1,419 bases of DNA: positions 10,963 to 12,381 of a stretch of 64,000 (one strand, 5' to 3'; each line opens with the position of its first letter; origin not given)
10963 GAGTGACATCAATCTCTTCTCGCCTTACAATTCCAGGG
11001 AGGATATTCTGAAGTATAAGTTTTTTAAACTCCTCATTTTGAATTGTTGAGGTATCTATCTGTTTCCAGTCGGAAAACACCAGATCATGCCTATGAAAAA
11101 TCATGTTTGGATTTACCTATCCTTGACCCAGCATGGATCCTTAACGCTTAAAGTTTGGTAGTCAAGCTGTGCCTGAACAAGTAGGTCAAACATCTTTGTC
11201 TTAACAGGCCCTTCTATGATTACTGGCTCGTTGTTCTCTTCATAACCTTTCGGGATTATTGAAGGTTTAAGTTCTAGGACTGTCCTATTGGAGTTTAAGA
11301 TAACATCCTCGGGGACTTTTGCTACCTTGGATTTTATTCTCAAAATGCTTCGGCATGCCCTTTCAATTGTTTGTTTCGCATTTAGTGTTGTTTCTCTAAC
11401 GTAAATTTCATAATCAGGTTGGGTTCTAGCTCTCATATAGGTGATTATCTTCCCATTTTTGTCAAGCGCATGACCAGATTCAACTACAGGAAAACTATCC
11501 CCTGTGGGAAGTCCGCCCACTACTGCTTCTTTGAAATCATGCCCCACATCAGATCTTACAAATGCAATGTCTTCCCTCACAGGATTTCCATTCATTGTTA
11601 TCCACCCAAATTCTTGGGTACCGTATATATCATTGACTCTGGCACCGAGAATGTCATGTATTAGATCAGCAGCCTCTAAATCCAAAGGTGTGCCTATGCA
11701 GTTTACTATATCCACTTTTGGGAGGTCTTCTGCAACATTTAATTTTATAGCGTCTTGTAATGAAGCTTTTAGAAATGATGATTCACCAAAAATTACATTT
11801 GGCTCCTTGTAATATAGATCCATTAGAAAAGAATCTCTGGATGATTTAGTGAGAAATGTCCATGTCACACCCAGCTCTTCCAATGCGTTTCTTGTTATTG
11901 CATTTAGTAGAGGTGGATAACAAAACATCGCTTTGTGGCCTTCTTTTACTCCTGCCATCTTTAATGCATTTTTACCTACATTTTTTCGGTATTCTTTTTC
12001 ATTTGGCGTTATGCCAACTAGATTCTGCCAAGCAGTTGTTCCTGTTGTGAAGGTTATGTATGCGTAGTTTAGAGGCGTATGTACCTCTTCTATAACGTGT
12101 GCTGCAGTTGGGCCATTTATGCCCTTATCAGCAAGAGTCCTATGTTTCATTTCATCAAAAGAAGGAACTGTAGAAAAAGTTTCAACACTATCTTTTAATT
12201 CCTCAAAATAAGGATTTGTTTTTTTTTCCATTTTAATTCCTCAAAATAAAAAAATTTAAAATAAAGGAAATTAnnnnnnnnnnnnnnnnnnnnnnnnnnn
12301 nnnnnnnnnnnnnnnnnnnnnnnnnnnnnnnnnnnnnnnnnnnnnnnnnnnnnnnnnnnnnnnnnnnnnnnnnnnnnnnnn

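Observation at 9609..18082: Mad/Mdc-like ACP-dependent decarboxylase operon with an embedded ATP-dependent biotin carboxylase (AccC)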

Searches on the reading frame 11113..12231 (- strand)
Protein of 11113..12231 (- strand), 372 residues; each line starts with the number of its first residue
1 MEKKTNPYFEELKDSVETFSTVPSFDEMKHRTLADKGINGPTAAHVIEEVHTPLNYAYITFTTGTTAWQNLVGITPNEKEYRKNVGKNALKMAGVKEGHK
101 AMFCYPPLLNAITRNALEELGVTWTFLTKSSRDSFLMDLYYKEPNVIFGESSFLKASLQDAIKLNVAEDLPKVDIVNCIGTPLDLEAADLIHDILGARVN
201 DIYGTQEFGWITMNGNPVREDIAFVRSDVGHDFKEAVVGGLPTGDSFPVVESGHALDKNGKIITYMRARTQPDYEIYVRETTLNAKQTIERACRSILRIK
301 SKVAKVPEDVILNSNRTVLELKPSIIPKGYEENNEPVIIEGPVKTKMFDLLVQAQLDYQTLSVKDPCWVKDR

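Call 3: search_protein_families(library=pfam, proteins=[window:11113-12231:-])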
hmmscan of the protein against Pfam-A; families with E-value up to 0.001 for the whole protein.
window:11113-12231:- (372 aa): 1 family
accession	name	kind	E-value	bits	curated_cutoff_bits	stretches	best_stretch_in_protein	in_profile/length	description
PF00501.34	AMP-binding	-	7.9e-05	22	29.9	1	45-217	153-331/384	AMP-binding enzyme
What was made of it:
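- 11113..12231 (-): MadH-type ligase (372 aa), presumed ACP-SH:acetate ligase that primes the carrier. Weak AMP-binding hit (call 3).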

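Call 4: search_protein_families(library=ncbifam, proteins=[window:11113-12231:-])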
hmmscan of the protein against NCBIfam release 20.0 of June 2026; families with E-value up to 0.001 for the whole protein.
window:11113-12231:- (372 aa): 0 families

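Call 26: find_homologous_proteins(query=window:11113-12231:-, max_evalue=0.00001)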
Query window:11113-12231:- (372 aa): 669 proteins with E <= 0.00001 among 3684 candidates; the best 120 are listed.
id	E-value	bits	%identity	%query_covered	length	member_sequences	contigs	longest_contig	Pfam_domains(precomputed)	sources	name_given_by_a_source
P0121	6.3e-242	820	96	100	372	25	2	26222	PF27502.1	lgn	-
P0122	3.9e-236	801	94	100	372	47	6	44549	PF27502.1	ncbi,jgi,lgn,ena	jgi:hypothetical protein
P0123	3.9e-227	771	90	100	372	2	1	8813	PF27502.1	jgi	-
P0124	1.0e-225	767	90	100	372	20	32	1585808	PF27502.1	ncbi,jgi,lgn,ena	-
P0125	1.9e-205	700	79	100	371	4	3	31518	PF27502.1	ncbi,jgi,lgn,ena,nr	ncbi:MAG: acyl carrier protein [Candidatus Methanofastidiosa archaeon]|jgi:hypothetical protein|nr:a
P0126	7.7e-205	698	81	100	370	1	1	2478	PF27502.1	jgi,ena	-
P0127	1.6e-203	694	79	100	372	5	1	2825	PF27502.1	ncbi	-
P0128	2.3e-203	693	79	100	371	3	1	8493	PF27502.1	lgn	-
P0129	3.0e-203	693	81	100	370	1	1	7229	PF27502.1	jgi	-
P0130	6.6e-203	692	82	100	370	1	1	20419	PF27502.1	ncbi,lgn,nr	ncbi:MAG: acyl carrier protein [Candidatus Methanofastidiosa archaeon]|nr:acyl carrier protein [Cand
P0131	1.9e-201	687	78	100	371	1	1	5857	PF27502.1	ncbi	ncbi:MAG: acyl carrier protein [Candidatus Methanofastidiosia archaeon]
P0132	7.7e-200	682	80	100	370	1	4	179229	PF27502.1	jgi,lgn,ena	-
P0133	3.6e-195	666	79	98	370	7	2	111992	PF00501.35,PF27502.1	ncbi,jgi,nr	ncbi:acyl carrier protein [archaeon]|nr:MAG: acyl carrier protein [archaeon]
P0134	8.0e-189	645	81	93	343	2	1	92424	PF27502.1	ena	-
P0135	3.6e-151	522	84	73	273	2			PF27502.1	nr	nr:acyl carrier protein [Candidatus Methanofastidiosa archaeon]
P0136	3.4e-129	449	55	99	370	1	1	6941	PF00501.35,PF27502.1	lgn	-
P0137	1.7e-123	430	54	99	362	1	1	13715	PF27502.1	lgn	-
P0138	2.7e-123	430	52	99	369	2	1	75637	PF27502.1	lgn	-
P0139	8.6e-123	428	55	98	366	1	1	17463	PF00501.35,PF27502.1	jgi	-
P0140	5.2e-122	426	54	98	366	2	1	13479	PF00501.35,PF27502.1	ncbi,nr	ncbi:MAG: acyl carrier protein [Clostridiales bacterium]|nr:MAG: acyl carrier protein [Clostridiales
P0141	2.5e-120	420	53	98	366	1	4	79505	PF27502.1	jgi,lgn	-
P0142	3.3e-120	420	52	99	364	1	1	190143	PF27502.1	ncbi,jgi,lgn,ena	-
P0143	8.7e-120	418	53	98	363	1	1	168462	PF00501.35,PF27502.1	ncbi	ncbi:MAG: hypothetical protein ACOWWO_14675 [Peptococcaceae bacterium]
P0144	2.2e-119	417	52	98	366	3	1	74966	PF27502.1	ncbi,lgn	-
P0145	1.7e-118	414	52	98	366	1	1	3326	PF00501.35,PF27502.1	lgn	-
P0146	1.7e-118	414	53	98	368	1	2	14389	PF00501.35,PF27502.1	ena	-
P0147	2.0e-118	414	52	98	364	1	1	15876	PF00501.35,PF27502.1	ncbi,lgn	ncbi:MAG: acyl carrier protein [Bacillota bacterium]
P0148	6.3e-118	412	51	99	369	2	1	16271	PF27502.1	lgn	-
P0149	1.0e-117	412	52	98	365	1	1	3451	PF27502.1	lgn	-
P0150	1.1e-117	411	53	98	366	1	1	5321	PF27502.1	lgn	-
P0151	1.3e-117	411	52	98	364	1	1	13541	PF27502.1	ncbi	-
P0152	1.8e-117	411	52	97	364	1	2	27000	PF00501.35,PF27502.1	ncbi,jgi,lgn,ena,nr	ncbi:MAG: acyl carrier protein [Clostridia bacterium]|nr:acyl carrier protein [Clostridia bacterium]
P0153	2.1e-117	410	53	98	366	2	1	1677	PF00501.35,PF27502.1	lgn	-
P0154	2.2e-117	410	54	98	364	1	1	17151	PF00501.35,PF27502.1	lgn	-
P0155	2.5e-117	410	53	98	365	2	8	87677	PF00501.35,PF27502.1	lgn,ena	-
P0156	3.9e-117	410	53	98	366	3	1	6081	PF27502.1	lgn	-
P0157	7.2e-117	409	52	98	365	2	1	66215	PF27502.1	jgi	-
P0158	1.1e-116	408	51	98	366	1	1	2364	PF27502.1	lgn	-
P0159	1.2e-116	408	49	97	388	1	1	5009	PF27502.1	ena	-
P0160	1.3e-116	408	54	98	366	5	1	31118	PF27502.1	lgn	-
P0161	2.4e-116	407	53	98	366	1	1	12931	PF27502.1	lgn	-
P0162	3.5e-116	406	51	99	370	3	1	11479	PF27502.1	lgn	-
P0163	4.4e-116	406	52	98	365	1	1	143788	PF00501.35,PF27502.1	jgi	-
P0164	8.2e-116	405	52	99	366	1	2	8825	PF00501.35,PF27502.1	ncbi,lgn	-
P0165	9.2e-116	405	53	98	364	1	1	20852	PF27502.1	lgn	-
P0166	2.0e-115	404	54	97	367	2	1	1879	PF00501.35,PF27502.1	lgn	-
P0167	2.7e-115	404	53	97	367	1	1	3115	PF27502.1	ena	-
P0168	4.3e-115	403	51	98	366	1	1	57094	PF00501.35,PF27502.1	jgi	-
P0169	7.0e-115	402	51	97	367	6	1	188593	PF27502.1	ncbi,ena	-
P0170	7.2e-115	402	52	97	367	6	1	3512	PF27502.1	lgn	-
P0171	7.6e-115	402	51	98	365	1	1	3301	PF27502.1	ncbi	-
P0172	9.1e-115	402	51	97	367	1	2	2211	PF27502.1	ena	-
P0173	1.0e-114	402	50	100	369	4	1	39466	PF00501.35,PF27502.1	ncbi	-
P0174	1.1e-114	401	51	98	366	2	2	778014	PF00501.35,PF27502.1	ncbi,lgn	-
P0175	1.2e-114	401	51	97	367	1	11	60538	PF27502.1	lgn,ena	-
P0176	1.6e-114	401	50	97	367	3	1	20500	PF27502.1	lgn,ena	-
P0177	2.2e-114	401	50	99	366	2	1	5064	PF27502.1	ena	-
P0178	3.7e-114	400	54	98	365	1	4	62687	PF27502.1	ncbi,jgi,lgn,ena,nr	ncbi:MAG TPA: acyl carrier protein [Spirochaetota bacterium]|nr:acyl carrier protein [Spirochaetota 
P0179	5.9e-114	399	52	98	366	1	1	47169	PF00501.35,PF27502.1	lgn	-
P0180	6.2e-114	399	52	97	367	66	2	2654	PF00501.35,PF27502.1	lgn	-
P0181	7.6e-114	399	52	97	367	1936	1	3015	PF27502.1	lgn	-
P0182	1.2e-113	398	52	97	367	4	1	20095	PF27502.1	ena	-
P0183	1.3e-113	398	52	97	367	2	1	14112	PF27502.1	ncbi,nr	ncbi:MAG: acyl carrier protein [Parabacteroides sp.]|nr:acyl carrier protein [Parabacteroides sp.]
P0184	1.6e-113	398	50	99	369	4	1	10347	PF00501.35,PF27502.1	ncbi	-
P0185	1.6e-113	398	51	98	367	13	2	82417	PF27502.1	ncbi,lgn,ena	-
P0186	1.6e-113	398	51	98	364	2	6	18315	PF27502.1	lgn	-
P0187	1.9e-113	397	52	97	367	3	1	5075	PF27502.1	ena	-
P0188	2.1e-113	397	51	97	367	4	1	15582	PF00501.35,PF27502.1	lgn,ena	-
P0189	2.2e-113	397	51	97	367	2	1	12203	PF27502.1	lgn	-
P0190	2.2e-113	397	52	97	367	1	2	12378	PF27502.1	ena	-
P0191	3.3e-113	397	51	98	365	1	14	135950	PF27502.1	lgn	-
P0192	3.4e-113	397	51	97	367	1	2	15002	PF27502.1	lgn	-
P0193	3.7e-113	396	53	97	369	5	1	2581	PF00501.35,PF27502.1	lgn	-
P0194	4.2e-113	396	52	97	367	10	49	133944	PF27502.1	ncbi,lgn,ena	-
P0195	4.9e-113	396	52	97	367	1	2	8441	PF27502.1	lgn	-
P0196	6.8e-113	396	50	98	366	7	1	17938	PF27502.1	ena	-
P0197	7.4e-113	396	51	98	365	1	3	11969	PF27502.1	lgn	-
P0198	7.6e-113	395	50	98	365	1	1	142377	PF00501.35,PF27502.1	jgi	jgi:hypothetical protein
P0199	8.0e-113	395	52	98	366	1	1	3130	PF00501.35,PF27502.1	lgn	-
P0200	9.0e-113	395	54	98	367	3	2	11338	PF27502.1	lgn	-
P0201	1.2e-112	395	51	97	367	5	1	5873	PF00501.35,PF27502.1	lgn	-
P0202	1.6e-112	394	50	98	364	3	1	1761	PF27502.1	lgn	-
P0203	1.7e-112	394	52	97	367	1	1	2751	PF00501.35,PF27502.1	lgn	-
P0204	2.0e-112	394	49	98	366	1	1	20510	PF00501.35,PF27502.1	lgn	-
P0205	2.1e-112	394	51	97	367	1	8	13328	PF27502.1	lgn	-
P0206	2.4e-112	394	50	98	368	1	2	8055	PF00501.35,PF27502.1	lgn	-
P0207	2.9e-112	394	51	97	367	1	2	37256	PF27502.1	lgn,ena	-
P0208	2.9e-112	394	52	97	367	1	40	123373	PF27502.1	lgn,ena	-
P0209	4.0e-112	393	49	99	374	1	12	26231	PF27502.1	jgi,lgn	jgi:hypothetical protein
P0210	4.1e-112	393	52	97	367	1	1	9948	PF00501.35,PF27502.1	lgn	-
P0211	6.3e-112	392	52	97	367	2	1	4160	PF27502.1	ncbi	-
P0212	6.8e-112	392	51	97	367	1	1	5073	PF00501.35,PF27502.1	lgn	-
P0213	1.1e-111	392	51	97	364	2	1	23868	PF00501.35,PF27502.1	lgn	-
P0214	1.1e-111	392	51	97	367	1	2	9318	PF27502.1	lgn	-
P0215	1.2e-111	392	51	97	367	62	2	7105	PF00501.35,PF27502.1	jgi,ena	-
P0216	1.3e-111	391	50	97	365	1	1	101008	PF27502.1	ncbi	-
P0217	1.5e-111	391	51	97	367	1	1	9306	PF00501.35,PF27502.1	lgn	-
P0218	1.8e-111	391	51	97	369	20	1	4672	PF27502.1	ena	-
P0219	2.3e-111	391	51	97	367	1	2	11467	PF00501.35,PF27502.1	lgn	-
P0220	2.4e-111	391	51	98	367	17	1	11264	PF00501.35,PF27502.1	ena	-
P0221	2.7e-111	390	50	98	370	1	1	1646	PF00501.35,PF27502.1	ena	-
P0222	2.8e-111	390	51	97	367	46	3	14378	PF00501.35,PF27502.1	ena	-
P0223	3.3e-111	390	49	97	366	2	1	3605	PF27502.1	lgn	-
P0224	4.2e-111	390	51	97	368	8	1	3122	PF00501.35,PF27502.1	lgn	-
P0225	5.3e-111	389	51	97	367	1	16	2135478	PF00501.35,PF27502.1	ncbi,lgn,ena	-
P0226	5.7e-111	389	49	99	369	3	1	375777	PF00501.35,PF27502.1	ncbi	-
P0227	7.0e-111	389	51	98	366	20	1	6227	PF27502.1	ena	-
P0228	7.0e-111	389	51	97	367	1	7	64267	PF00501.35,PF27502.1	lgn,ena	-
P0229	7.2e-111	389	51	97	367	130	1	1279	PF27502.1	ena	-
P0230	8.5e-111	389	51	97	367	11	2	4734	PF00501.35,PF27502.1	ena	-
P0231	8.5e-111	389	52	98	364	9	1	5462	PF27502.1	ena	-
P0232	9.0e-111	389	52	97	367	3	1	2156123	PF00501.35,PF27502.1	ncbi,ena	-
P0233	9.3e-111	389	51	97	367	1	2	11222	PF27502.1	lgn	-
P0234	1.2e-110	388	51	97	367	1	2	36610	PF00501.35,PF27502.1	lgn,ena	-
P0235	1.4e-110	388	49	97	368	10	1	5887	PF00501.35,PF27502.1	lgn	-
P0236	2.0e-110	388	51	97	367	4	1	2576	PF00501.35,PF27502.1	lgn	-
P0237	2.3e-110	387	50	97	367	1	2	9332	PF27502.1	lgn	-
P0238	2.3e-110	387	51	98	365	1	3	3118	PF00501.35,PF27502.1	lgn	-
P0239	3.5e-110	387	49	97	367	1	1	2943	PF27502.1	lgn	-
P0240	3.8e-110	387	49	98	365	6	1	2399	PF27502.1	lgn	-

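Call 27: find_encoding_contigs(protein=P0143, flank=10000, max_places=1)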
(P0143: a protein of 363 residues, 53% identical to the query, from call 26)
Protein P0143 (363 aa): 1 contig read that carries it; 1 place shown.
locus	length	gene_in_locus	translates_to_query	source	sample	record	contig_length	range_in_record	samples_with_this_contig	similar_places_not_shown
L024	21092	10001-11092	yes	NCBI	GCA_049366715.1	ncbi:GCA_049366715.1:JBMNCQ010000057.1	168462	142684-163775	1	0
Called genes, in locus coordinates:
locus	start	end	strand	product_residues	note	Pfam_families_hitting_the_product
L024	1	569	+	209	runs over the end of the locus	PF04961:FTCD_C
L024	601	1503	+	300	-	PF07837:FTCD_N, PF02971:FTCD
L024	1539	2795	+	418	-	PF07969:Amidohydro_3 (weak), PF01979:Amidohydro_1 (weak), PF07969:Amidohydro_3, PF01979:Amidohydro_1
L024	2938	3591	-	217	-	PF03466:LysR_substrate, PF12727:PBP_like (faint)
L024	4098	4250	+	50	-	-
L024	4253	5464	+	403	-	PF03977:OAD_beta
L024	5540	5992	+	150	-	PF09021:HutP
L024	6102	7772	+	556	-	PF16957:Mal_decarbox_Al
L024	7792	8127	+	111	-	PF06857:ACP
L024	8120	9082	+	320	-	PF01039:Carboxyl_trans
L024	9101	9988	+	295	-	PF01039:Carboxyl_trans (weak), PF03255:ACCA (weak), PF06833:MdcE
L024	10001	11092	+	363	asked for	PF00501:AMP-binding (faint), PF27502:MadH_C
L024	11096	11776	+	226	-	PF20866:MdcG_N (faint), PF10620:MdcG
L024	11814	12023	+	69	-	PF00364:Biotin_lipoyl, PF01597:GCV_H (weak), PF25917:BSH_RND, PF25919:BSH_CusB (faint), PF25973:BSH_CzcB (faint), PF25997:BSH_YhbJ (weak), PF13375:RnfC_N (weak)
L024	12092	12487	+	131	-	PF03817:MadL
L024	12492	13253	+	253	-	PF03818:MadM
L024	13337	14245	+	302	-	PF01874:CitG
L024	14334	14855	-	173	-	-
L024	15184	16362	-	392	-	PF00465:Fe-ADH, PF13685:Fe-ADH_2 (weak), PF25137:ADH_Fe_C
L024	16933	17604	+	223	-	PF04199:Cyclase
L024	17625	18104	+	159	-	PF04290:DctQ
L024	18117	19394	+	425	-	PF06808:DctM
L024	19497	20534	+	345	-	PF03480:DctP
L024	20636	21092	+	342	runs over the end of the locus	PF03401:TctC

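Call 28: find_encoding_contigs(protein=P0178, flank=10000, max_places=1)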
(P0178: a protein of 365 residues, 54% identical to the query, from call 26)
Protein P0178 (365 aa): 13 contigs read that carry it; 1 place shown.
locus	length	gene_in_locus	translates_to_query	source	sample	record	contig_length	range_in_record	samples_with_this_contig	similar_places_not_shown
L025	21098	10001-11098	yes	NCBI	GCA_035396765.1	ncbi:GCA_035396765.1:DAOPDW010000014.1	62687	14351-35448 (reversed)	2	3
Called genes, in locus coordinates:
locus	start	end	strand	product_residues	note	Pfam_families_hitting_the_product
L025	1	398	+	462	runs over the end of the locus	PF02874:ATP-synt_ab_N, PF00006:ATP-synt_ab, PF22919:ATP-synt_VA_C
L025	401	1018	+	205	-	PF01813:ATP-synt_D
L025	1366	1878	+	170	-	PF09021:HutP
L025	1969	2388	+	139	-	PF09021:HutP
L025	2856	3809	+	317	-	PF01874:CitG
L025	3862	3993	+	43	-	-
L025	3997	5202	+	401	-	PF03977:OAD_beta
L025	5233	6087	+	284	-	PF03099:BPL_LplA_LipB, PF16917:BPL_LplA_LipB_2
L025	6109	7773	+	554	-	PF16957:Mal_decarbox_Al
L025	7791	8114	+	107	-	PF06857:ACP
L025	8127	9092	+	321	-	PF01039:Carboxyl_trans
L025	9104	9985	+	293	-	PF01039:Carboxyl_trans (weak), PF06833:MdcE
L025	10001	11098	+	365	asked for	PF27502:MadH_C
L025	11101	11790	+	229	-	PF10620:MdcG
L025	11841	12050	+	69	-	PF00364:Biotin_lipoyl, PF01597:GCV_H (weak), PF25917:BSH_RND, PF25919:BSH_CusB (faint), PF25973:BSH_CzcB (faint), PF25984:BSH_YknX (faint), PF25997:BSH_YhbJ (weak)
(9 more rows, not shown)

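Call 29: find_encoding_contigs(protein=P0225, flank=10000, max_places=1)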
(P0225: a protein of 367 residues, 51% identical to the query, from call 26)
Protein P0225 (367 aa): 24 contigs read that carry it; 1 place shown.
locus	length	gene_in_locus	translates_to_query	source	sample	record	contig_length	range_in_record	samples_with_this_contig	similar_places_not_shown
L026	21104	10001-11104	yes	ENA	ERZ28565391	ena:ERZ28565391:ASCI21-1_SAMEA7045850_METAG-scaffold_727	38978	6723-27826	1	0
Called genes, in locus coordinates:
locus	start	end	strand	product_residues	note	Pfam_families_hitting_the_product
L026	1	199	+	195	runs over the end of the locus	PF01174:SNO, PF07685:GATase_3, PF01965:DJ-1_PfpI (weak)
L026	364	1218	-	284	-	PF01734:Patatin, PF19890:DUF6363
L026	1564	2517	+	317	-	PF00389:2-Hacid_dh, PF02826:2-Hacid_dh_C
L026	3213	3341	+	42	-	-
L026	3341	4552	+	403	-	PF03977:OAD_beta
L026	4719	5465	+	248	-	PF03099:BPL_LplA_LipB, PF16917:BPL_LplA_LipB_2, PF02237:BPL_C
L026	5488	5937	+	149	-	PF09021:HutP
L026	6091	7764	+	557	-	PF16957:Mal_decarbox_Al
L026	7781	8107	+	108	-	PF06857:ACP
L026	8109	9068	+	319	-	PF01039:Carboxyl_trans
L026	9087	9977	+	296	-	PF01039:Carboxyl_trans, PF03255:ACCA (weak), PF06833:MdcE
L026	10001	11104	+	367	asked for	PF00501:AMP-binding (faint), PF27502:MadH_C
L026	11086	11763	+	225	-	PF10620:MdcG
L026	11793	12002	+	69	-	PF00364:Biotin_lipoyl, PF25917:BSH_RND, PF25973:BSH_CzcB (faint), PF26077:BSH_Fcp1 (faint)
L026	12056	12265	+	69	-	PF00364:Biotin_lipoyl, PF25917:BSH_RND, PF25973:BSH_CzcB (faint), PF26077:BSH_Fcp1 (faint)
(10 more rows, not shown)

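Call 30: find_encoding_contigs(protein=P0138, flank=10000, max_places=1)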
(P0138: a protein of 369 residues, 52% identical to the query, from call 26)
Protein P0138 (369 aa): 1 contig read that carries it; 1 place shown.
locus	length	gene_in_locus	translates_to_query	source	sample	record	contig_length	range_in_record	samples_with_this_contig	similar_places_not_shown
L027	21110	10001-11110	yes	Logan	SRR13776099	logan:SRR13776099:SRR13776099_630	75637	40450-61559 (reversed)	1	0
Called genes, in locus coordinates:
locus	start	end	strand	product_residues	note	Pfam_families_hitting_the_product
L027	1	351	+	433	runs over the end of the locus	PF08245:Mur_ligase_M, PF02875:Mur_ligase_C, PF27239:FOL3_C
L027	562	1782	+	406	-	PF01180:DHO_dh, PF01207:Dus (weak), PF12837:Fer4_6 (faint), PF12797:Fer4_2 (faint), PF13237:Fer4_10 (weak), PF14697:Fer4_21, PF12838:Fer4_7 (weak), PF00037:Fer4 (weak)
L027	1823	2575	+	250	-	PF20866:MdcG_N (weak), PF10620:MdcG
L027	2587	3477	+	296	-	PF01874:CitG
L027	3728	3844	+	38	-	PF04277:OAD_gamma (weak)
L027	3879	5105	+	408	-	PF03977:OAD_beta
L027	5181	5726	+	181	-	PF13375:RnfC_N (faint), PF00364:Biotin_lipoyl, PF01597:GCV_H (weak), PF25973:BSH_CzcB (faint)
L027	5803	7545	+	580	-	PF16957:Mal_decarbox_Al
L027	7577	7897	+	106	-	PF06857:ACP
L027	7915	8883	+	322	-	PF01039:Carboxyl_trans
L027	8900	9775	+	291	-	PF01039:Carboxyl_trans, PF06833:MdcE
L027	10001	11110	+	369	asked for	PF27502:MadH_C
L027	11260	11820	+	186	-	-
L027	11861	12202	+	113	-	PF07085:DRTGG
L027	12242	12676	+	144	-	PF13581:HATPase_c_2, PF02518:HATPase_c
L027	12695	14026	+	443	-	PF00037:Fer4 (weak), PF12837:Fer4_6 (faint), PF12838:Fer4_7, PF13187:Fer4_9, PF13237:Fer4_10, PF13484:Fer4_16 (faint), PF02906:Fe_hyd_lg_C, PF04060:FeS, +1 more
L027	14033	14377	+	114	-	PF07085:DRTGG (weak)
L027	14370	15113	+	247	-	PF02811:PHP (weak)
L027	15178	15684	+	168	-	PF01257:2Fe-2S_thioredx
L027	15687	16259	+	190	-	PF02518:HATPase_c, PF13589:HATPase_c_3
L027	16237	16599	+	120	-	PF01257:2Fe-2S_thioredx (weak)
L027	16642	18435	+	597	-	PF01257:2Fe-2S_thioredx, PF01512:Complex1_51K, PF10531:SLBB, PF10589:NADH_4Fe-4S, PF00037:Fer4, PF14697:Fer4_21, PF12838:Fer4_7, PF13187:Fer4_9, +5 more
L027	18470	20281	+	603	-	PF13510:Fer2_4, PF13187:Fer4_9 (faint), PF13237:Fer4_10 (faint), PF10588:NADH-G_4Fe-4S_3, PF12838:Fer4_7 (weak), PF22117:Fer4_Nqo3 (weak), PF02906:Fe_hyd_lg_C, PF02256:Fe_hyd_SSU, +2 more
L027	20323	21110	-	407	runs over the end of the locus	PF00350:Dynamin_N (faint), PF01926:MMR_HSR1, PF02421:FeoB_N, PF03193:RsgA_GTPase (faint), PF00009:GTP_EFTU, PF18128:HydF_dimer, PF18133:HydF_tetramer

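Call 31: find_encoding_contigs(protein=P0139, flank=10000, max_places=1)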
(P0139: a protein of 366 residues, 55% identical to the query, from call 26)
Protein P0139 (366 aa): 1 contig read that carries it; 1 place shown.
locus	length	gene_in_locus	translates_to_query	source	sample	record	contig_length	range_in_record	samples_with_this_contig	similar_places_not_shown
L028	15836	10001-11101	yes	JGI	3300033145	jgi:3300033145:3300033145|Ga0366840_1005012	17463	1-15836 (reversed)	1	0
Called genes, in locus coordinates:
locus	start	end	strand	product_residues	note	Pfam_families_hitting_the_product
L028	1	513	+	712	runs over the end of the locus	?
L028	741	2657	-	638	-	PF02730:AFOR_N, PF01314:AFOR_C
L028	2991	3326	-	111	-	PF02641:DUF190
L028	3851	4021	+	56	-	-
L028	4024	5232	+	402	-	PF03977:OAD_beta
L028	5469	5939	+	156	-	PF09021:HutP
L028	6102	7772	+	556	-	PF16957:Mal_decarbox_Al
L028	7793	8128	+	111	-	PF06857:ACP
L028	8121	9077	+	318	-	PF01039:Carboxyl_trans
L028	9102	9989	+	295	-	PF01039:Carboxyl_trans (weak), PF06833:MdcE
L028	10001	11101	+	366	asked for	PF00501:AMP-binding (weak), PF27502:MadH_C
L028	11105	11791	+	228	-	PF10620:MdcG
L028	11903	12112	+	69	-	PF00364:Biotin_lipoyl, PF01597:GCV_H (weak), PF25917:BSH_RND, PF25973:BSH_CzcB (faint), PF25997:BSH_YhbJ (weak)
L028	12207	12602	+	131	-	PF03817:MadL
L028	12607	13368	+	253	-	PF03818:MadM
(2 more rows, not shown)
